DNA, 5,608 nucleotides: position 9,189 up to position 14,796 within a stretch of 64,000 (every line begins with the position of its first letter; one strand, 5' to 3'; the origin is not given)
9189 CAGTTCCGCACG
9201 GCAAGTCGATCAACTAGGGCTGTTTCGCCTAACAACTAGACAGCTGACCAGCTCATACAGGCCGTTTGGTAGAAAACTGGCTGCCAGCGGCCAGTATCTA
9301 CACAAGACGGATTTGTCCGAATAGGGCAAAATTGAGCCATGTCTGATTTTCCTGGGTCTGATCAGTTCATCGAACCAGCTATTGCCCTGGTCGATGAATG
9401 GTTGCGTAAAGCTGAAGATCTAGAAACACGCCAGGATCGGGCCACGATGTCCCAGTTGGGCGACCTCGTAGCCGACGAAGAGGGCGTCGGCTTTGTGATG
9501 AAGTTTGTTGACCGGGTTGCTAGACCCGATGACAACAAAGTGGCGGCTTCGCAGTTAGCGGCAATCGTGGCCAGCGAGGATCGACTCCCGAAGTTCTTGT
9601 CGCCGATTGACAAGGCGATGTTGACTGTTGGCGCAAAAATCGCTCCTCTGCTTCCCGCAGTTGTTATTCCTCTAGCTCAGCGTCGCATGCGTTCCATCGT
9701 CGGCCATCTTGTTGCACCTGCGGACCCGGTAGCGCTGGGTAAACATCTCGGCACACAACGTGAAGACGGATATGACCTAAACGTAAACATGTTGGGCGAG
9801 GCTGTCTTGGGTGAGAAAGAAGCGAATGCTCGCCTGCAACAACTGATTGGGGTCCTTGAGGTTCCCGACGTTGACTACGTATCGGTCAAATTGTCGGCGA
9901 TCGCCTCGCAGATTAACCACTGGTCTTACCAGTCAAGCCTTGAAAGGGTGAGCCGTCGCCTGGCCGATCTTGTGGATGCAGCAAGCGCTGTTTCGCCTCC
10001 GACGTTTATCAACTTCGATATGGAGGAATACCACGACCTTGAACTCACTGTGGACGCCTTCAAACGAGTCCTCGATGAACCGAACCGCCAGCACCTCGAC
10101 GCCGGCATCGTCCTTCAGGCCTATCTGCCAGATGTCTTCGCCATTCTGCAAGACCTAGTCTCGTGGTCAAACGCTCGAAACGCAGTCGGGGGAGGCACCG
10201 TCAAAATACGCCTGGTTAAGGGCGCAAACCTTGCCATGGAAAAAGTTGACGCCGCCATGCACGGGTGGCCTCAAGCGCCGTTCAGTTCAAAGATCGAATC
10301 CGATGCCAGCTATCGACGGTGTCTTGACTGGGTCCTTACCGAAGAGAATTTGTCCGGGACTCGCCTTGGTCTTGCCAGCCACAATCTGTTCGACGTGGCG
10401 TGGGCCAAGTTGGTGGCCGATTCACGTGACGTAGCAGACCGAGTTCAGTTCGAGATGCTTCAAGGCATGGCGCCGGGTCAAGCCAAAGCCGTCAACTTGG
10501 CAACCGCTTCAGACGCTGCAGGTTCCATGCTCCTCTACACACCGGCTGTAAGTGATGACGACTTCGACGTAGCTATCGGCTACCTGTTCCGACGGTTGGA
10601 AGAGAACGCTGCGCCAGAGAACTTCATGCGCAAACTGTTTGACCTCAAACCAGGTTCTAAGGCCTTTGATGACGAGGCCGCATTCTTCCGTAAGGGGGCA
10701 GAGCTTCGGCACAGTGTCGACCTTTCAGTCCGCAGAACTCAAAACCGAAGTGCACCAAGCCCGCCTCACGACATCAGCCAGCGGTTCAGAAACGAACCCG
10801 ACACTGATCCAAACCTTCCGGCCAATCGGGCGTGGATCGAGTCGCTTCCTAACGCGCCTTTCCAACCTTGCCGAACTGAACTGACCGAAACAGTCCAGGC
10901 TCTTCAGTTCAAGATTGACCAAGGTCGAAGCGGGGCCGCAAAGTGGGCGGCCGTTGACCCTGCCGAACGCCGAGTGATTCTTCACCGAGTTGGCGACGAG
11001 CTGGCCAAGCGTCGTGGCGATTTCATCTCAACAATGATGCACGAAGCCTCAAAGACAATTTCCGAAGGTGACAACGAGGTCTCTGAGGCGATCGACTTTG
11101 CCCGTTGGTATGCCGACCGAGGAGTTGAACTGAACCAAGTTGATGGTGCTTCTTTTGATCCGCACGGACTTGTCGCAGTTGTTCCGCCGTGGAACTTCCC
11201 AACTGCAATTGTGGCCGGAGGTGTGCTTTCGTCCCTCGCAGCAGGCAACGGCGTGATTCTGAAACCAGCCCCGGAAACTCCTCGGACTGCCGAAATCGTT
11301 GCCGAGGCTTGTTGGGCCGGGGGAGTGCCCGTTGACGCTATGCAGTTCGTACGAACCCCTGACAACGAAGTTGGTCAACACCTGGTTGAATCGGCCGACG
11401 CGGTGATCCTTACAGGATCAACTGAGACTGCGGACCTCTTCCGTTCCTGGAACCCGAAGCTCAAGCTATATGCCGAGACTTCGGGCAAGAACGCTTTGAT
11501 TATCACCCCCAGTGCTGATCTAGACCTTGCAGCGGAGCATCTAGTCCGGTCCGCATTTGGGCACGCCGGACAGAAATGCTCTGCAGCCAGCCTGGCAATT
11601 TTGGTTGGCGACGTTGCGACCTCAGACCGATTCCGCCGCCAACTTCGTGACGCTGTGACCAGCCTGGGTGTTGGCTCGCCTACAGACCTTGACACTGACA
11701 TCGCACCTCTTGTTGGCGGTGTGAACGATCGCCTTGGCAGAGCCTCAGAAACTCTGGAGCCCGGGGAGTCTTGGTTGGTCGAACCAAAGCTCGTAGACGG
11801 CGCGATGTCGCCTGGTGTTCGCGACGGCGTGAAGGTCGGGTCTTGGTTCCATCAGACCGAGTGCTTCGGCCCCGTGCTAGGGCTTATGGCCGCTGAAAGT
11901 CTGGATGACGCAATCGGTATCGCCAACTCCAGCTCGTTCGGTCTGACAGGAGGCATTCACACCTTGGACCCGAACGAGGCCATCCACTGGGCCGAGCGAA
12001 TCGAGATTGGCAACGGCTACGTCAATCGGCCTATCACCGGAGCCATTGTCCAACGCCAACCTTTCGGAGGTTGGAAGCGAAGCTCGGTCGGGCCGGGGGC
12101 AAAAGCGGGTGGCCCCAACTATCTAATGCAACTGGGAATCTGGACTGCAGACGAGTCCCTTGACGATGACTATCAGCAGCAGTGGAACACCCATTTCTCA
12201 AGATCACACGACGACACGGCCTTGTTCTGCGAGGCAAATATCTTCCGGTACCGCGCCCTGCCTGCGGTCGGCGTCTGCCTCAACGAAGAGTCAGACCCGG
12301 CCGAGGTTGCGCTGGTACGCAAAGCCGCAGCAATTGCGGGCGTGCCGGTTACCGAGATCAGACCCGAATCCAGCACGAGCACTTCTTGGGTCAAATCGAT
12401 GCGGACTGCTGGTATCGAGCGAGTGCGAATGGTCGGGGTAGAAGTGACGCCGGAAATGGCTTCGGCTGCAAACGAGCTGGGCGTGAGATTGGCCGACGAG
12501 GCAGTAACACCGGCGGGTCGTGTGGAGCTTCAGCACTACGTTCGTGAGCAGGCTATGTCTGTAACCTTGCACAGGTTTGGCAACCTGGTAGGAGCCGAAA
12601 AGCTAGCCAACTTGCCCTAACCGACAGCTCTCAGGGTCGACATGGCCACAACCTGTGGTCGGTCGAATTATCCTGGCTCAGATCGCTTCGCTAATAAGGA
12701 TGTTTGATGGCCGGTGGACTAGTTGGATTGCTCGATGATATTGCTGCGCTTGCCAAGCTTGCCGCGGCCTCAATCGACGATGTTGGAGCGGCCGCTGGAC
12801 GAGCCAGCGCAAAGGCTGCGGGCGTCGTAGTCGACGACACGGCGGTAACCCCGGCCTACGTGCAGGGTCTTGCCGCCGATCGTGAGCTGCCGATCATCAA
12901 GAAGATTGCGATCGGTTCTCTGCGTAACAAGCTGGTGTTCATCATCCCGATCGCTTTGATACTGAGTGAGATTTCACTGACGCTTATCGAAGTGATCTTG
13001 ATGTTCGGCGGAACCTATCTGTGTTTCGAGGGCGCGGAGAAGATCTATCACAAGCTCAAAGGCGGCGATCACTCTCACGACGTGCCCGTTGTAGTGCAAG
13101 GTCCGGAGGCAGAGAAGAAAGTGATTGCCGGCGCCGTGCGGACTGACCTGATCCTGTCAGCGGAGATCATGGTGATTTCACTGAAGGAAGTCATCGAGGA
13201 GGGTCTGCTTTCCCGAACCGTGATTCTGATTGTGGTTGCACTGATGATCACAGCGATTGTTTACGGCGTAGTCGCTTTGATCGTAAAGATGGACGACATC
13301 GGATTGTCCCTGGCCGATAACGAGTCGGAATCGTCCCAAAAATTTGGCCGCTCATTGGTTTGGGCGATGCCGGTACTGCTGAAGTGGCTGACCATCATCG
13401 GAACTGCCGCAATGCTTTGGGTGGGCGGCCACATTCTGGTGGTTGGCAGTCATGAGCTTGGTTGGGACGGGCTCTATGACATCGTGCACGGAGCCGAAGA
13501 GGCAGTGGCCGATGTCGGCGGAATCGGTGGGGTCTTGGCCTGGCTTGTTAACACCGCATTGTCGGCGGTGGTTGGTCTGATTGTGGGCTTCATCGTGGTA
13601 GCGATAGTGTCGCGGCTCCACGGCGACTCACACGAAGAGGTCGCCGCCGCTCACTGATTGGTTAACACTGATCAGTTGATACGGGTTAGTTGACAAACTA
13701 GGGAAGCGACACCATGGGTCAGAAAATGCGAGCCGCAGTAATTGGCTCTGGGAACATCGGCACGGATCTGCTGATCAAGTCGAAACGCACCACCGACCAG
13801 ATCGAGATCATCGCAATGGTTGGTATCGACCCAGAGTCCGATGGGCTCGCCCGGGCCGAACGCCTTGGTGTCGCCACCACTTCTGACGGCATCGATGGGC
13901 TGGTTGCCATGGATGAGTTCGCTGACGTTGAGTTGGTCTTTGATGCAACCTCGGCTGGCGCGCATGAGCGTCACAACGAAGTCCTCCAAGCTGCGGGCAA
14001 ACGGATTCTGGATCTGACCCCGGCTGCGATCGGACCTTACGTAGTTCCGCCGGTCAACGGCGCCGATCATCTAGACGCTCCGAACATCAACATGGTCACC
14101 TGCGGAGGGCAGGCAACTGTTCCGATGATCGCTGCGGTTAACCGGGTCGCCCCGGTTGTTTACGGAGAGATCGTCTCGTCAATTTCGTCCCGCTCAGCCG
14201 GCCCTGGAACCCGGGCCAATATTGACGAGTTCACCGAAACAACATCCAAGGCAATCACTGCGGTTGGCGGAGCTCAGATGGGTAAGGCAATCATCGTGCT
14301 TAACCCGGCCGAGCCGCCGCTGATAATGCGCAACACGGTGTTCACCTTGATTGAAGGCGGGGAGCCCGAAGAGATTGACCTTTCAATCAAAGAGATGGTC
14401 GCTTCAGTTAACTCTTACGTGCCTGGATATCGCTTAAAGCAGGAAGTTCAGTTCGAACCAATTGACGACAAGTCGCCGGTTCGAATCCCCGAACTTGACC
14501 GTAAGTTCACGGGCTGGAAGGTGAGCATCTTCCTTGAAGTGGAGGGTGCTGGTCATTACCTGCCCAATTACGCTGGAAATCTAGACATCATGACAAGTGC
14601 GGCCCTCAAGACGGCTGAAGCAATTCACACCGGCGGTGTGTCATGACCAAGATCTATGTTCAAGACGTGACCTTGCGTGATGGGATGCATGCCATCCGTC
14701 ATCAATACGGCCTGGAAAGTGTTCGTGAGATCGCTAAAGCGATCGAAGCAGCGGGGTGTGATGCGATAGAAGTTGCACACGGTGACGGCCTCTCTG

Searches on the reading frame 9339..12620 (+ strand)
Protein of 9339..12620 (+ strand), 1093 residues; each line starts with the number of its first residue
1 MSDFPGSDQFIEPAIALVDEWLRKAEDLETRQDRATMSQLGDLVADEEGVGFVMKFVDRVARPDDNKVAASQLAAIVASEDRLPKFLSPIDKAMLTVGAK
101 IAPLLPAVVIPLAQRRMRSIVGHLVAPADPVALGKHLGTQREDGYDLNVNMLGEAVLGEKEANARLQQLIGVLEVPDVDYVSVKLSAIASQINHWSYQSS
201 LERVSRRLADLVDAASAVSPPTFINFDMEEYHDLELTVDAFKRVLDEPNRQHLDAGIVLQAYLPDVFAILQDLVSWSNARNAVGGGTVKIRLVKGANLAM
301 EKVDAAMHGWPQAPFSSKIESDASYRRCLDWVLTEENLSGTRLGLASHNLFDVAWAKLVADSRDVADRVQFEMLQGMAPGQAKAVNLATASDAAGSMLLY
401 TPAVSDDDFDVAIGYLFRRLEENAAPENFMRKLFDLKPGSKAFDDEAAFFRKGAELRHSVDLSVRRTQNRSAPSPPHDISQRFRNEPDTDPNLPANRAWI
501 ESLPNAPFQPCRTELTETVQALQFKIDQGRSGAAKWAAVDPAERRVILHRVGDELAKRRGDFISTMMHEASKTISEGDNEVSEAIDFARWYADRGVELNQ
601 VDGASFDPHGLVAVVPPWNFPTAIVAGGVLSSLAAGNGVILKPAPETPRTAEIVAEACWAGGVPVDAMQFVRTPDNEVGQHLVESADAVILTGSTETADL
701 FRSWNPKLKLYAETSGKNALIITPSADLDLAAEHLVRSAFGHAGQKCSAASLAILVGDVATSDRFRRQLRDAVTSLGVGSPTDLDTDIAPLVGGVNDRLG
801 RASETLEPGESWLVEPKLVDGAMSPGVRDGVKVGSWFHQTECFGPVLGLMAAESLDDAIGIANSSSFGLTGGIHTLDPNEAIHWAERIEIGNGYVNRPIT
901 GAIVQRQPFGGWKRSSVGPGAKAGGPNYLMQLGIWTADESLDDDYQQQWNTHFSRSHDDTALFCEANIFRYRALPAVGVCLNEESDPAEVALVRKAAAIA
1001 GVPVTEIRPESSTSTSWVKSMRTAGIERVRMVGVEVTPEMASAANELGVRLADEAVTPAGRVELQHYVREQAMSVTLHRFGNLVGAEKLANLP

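Call 23: search_protein_families(library=pfam, max_evalue=0.00001, proteins=[window:9339-12620:+])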
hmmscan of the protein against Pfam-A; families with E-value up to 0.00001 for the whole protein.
window:9339-12620:+ (1093 aa): 2 families
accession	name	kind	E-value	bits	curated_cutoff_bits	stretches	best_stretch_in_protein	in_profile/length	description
PF00171.27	Aldedh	-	1e-88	298.4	23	1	526-930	35-453/461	Aldehyde dehydrogenase family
PF01619.24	Pro_dh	-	2.7e-55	188.3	27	1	135-432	3-278/278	Proline dehydrogenase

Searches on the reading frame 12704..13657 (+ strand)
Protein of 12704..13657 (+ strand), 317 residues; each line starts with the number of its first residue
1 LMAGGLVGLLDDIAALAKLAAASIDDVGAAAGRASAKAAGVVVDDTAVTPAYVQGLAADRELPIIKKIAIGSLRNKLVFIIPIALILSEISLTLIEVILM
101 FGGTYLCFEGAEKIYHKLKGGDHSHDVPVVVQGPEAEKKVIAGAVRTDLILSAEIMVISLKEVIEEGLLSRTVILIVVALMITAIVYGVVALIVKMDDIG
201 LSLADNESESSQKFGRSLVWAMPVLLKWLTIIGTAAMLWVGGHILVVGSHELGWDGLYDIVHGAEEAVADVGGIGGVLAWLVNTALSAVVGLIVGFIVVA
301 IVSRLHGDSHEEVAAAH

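Call 23: search_protein_families(library=pfam, max_evalue=0.00001, proteins=[window:12704-13657:+])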
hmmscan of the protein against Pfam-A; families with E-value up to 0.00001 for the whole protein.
window:12704-13657:+ (317 aa): 1 family
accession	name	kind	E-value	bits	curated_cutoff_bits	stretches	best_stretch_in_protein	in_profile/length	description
PF05661.17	DUF808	-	5.5e-119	397.2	28.4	1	5-301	2-302/302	Protein of unknown function (DUF808)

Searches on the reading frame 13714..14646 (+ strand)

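Call 23: search_protein_families(library=pfam, max_evalue=0.00001, proteins=[window:13714-14646:+])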
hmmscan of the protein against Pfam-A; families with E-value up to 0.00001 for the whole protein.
window:13714-14646:+ (310 aa): 2 families
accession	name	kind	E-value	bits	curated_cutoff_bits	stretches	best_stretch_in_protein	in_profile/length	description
PF09290.16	AcetDehyd-dimer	-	6.4e-58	195.3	26.6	1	130-284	1-138/138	Prokaryotic acetaldehyde dehydrogenase, dimerisation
PF01118.30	Semialdhyde_dh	-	2.6e-07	31.5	26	1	7-118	2-117/121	Semialdehyde dehydrogenase, NAD binding domain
